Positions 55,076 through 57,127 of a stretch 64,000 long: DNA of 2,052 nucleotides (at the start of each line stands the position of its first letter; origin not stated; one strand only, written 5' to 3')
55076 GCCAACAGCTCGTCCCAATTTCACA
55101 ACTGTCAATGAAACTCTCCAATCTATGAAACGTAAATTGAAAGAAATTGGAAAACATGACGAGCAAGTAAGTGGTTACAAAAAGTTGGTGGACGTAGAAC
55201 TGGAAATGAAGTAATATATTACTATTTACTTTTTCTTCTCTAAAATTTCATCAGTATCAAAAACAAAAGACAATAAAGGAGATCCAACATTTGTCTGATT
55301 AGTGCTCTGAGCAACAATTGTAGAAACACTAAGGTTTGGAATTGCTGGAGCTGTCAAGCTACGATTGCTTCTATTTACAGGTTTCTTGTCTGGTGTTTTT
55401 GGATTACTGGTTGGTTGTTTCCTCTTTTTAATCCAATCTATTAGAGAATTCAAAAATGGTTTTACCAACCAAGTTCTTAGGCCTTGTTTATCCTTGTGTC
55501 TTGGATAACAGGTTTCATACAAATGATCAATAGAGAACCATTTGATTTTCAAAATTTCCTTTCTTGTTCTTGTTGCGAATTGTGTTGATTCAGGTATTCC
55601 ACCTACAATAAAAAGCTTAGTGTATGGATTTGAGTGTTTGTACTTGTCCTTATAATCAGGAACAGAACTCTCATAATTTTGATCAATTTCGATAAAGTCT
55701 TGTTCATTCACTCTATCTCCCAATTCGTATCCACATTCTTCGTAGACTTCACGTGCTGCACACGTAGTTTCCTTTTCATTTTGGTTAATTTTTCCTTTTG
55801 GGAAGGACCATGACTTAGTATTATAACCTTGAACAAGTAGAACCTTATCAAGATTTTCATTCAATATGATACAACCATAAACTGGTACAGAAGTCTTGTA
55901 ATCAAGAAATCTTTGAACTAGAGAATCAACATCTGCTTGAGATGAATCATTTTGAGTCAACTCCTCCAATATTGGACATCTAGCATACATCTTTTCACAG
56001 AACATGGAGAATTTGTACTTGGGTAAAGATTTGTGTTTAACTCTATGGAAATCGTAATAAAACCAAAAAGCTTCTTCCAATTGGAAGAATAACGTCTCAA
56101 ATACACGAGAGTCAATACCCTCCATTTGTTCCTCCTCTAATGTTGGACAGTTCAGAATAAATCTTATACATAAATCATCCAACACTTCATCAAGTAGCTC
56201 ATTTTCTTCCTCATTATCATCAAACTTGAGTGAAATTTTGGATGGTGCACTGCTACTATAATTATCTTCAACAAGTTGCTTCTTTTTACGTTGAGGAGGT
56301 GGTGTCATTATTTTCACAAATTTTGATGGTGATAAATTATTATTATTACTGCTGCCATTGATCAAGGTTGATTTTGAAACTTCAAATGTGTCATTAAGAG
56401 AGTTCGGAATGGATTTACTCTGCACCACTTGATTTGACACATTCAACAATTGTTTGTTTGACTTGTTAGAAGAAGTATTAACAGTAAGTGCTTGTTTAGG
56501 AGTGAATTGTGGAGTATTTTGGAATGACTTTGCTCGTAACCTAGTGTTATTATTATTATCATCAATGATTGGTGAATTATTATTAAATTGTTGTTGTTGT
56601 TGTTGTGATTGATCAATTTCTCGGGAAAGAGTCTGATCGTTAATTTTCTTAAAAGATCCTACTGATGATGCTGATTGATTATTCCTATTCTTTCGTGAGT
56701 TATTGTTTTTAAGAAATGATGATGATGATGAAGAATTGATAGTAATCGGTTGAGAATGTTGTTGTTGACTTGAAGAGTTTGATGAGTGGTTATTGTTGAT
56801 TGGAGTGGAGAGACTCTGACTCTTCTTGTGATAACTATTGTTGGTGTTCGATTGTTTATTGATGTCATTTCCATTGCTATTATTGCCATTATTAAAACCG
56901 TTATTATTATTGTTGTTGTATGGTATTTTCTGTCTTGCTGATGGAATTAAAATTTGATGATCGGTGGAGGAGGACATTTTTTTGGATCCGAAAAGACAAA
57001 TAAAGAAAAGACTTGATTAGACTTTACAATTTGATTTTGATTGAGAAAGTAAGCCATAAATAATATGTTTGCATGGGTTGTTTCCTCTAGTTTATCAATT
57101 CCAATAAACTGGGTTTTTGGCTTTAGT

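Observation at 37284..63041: Recurrent GC palindrome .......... (E2F-like) in promoters of an otherwise AT-rich genome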

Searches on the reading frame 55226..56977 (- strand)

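Call 82: search_protein_families(library=pfam, proteins=[window:55226-56977:-], max_evalue=0.001)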
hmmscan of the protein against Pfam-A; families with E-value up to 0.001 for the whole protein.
window:55226-56977:- (583 aa): 2 families
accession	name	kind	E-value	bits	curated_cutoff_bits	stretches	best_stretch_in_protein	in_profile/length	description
PF05026.18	DCP2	-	2.1e-22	79.6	28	1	264-360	1-83/83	Dcp2, box A domain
PF00293.34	NUDIX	-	4.3e-14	53.1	21.1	1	365-489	4-119/134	NUDIX domain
